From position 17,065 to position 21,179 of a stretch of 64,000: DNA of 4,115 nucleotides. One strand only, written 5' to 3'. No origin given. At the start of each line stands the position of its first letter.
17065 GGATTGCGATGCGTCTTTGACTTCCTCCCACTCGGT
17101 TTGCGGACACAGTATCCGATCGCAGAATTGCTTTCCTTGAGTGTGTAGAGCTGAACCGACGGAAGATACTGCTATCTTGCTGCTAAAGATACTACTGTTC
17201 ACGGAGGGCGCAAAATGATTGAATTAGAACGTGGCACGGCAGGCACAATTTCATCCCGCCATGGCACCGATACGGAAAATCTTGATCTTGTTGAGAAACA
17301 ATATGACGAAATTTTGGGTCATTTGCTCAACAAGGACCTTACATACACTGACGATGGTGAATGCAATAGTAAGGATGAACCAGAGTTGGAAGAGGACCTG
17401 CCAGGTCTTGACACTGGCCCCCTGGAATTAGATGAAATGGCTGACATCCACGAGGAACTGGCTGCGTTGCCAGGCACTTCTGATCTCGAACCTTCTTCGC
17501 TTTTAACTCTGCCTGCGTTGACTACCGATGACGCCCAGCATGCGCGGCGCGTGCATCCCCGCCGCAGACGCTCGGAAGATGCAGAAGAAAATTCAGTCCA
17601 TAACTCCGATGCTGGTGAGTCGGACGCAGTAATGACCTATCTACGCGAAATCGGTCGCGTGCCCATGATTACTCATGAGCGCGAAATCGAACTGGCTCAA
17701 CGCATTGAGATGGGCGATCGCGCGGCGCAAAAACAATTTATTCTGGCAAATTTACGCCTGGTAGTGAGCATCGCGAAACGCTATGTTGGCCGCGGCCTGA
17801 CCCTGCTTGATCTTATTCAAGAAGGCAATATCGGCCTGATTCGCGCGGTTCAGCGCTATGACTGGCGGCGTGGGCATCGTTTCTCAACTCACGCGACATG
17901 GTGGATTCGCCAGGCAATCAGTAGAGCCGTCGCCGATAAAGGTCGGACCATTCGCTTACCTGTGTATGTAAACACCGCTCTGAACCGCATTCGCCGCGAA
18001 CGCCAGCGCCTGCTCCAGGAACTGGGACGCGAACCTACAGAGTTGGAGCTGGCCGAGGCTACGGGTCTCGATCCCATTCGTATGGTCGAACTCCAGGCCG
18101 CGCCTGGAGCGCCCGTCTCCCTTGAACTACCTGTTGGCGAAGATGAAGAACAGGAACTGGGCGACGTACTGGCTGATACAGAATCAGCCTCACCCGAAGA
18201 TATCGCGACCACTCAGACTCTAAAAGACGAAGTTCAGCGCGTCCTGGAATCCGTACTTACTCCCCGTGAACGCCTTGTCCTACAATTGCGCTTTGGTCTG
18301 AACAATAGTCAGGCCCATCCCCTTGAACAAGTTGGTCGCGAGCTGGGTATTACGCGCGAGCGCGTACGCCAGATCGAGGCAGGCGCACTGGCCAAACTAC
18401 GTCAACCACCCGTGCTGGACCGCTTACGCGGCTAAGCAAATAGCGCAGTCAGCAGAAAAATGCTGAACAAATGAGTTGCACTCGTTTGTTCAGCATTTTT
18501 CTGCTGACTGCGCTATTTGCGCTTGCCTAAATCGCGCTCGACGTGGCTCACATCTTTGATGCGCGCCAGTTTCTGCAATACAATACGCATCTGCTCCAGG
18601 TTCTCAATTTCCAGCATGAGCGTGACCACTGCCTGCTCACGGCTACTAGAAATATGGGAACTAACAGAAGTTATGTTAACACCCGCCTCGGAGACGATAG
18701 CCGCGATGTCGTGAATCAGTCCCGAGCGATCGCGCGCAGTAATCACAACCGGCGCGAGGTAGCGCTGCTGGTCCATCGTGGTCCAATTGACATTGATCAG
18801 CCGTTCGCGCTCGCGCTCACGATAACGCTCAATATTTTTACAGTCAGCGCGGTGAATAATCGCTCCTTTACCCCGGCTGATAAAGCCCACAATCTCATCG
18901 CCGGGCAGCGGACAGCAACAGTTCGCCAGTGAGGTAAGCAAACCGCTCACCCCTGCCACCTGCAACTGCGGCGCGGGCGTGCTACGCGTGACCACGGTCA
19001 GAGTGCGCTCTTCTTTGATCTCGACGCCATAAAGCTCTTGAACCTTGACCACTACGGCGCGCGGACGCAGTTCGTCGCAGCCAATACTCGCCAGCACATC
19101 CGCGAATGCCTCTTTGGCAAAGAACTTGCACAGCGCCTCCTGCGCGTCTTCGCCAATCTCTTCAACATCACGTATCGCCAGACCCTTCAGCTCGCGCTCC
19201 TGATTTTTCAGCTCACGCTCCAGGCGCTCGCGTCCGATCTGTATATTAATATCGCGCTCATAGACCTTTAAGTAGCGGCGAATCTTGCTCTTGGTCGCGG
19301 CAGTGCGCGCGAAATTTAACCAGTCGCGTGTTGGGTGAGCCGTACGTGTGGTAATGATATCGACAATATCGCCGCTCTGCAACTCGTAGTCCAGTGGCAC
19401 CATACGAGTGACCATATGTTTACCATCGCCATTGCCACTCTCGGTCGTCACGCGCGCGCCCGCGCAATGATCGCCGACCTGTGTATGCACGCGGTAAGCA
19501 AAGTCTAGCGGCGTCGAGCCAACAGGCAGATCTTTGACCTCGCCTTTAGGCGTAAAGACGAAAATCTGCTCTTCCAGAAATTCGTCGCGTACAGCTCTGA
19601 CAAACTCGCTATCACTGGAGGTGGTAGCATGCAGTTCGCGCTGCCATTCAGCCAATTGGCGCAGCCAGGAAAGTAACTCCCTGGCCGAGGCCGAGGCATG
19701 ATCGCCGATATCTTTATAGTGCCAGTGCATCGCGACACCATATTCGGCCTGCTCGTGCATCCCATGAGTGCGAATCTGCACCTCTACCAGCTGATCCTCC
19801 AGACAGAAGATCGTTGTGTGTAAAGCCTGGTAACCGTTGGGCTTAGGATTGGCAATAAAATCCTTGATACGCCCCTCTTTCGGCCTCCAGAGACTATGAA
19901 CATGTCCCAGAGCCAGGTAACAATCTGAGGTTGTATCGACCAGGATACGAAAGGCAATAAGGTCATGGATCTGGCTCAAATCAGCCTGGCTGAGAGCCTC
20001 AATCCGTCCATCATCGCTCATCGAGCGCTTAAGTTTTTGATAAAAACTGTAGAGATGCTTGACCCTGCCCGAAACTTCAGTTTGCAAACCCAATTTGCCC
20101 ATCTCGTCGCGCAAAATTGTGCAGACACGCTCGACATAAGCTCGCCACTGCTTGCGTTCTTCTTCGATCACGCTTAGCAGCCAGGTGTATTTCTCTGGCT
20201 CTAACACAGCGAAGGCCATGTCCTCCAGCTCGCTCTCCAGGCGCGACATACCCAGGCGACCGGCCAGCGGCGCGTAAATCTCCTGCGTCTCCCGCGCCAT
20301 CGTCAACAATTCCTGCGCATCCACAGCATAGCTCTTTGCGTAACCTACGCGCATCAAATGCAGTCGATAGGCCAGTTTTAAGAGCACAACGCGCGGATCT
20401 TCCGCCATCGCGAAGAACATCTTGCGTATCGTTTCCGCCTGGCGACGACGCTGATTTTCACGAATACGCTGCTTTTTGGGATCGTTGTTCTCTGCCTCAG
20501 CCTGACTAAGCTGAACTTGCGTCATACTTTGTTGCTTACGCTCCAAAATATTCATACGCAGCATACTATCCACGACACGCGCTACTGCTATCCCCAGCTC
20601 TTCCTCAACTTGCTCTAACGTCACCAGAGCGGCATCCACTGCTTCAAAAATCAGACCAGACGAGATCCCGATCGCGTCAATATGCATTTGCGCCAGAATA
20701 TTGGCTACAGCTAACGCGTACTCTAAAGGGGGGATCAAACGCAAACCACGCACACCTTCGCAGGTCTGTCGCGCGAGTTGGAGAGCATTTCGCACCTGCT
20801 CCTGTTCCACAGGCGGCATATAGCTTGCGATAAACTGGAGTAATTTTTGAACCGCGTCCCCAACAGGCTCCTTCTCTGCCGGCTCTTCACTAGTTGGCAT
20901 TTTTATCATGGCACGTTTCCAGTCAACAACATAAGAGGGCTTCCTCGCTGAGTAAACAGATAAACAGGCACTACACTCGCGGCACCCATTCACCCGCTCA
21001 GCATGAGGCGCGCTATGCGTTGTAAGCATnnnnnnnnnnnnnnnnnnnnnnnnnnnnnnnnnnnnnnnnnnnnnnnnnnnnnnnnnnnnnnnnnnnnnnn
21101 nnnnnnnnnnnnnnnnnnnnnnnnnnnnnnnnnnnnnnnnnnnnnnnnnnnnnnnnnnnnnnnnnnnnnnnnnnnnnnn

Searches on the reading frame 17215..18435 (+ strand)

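Call 82: search_protein_families(library=pfam, proteins=[window:17215-18435:+], max_evalue=0.00001)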
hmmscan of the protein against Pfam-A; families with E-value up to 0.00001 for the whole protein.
window:17215-18435:+ (406 aa): 4 families
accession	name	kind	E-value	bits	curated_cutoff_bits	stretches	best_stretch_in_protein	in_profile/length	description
PF04542.20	Sigma70_r2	-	3.6e-21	75.2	24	1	176-245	2-71/71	Sigma-70 region 2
PF04539.22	Sigma70_r3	-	3.9e-20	72.2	25.3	1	255-329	2-76/78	Sigma-70 region 3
PF04545.22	Sigma70_r4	-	3e-16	59.1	24.1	1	347-397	4-50/50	Sigma-70, region 4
PF00140.25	Sigma70_r1_2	-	6.6e-13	48.8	22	1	137-170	1-34/34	Sigma-70 factor, region 1.2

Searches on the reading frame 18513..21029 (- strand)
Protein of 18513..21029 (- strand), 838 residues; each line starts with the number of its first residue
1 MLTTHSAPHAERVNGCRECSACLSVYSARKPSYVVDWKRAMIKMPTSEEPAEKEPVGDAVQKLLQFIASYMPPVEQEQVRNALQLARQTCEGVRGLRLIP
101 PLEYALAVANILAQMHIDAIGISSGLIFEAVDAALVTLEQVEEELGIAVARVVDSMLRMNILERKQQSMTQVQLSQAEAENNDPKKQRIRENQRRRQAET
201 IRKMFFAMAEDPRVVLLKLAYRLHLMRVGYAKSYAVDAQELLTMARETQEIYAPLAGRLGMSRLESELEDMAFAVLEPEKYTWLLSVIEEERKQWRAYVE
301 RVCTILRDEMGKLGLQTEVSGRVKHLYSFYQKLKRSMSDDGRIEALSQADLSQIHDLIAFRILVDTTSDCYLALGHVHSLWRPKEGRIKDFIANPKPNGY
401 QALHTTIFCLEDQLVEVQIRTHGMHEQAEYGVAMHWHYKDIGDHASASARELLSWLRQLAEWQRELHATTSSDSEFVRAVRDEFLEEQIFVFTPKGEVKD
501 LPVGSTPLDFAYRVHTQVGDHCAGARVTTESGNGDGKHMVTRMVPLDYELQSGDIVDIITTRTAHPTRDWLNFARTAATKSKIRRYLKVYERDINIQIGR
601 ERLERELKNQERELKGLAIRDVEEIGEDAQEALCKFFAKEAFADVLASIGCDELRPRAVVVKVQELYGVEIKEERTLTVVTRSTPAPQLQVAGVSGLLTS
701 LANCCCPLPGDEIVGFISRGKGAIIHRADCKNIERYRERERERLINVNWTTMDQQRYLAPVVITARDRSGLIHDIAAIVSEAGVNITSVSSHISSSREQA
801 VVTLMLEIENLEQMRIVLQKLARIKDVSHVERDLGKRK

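Call 82: search_protein_families(library=pfam, proteins=[window:18513-21029:-], max_evalue=0.00001)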
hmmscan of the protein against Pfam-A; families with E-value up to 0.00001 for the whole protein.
window:18513-21029:- (838 aa): 6 families
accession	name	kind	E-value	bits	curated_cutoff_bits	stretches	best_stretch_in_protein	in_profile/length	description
PF04607.23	RelA_SpoT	-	4e-36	124.2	27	1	321-440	1-110/113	Region found in RelA / SpoT proteins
PF13328.12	HD_4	-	8.7e-30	103.9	27.2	1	82-261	1-155/156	HD domain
PF02824.27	TGS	-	5.5e-20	71.6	22.2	1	489-560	1-60/60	TGS domain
PF13291.12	ACT_4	-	1.1e-15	58.5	27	1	754-832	2-80/80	ACT domain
PF01842.31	ACT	-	4.9e-08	33.1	27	1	762-823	4-63/66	ACT domain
PF19296.4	RelA_AH_RIS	-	1.1e-06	29.3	23.8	0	574-671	4-90/185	RelA/SpoT, AH and RIS domains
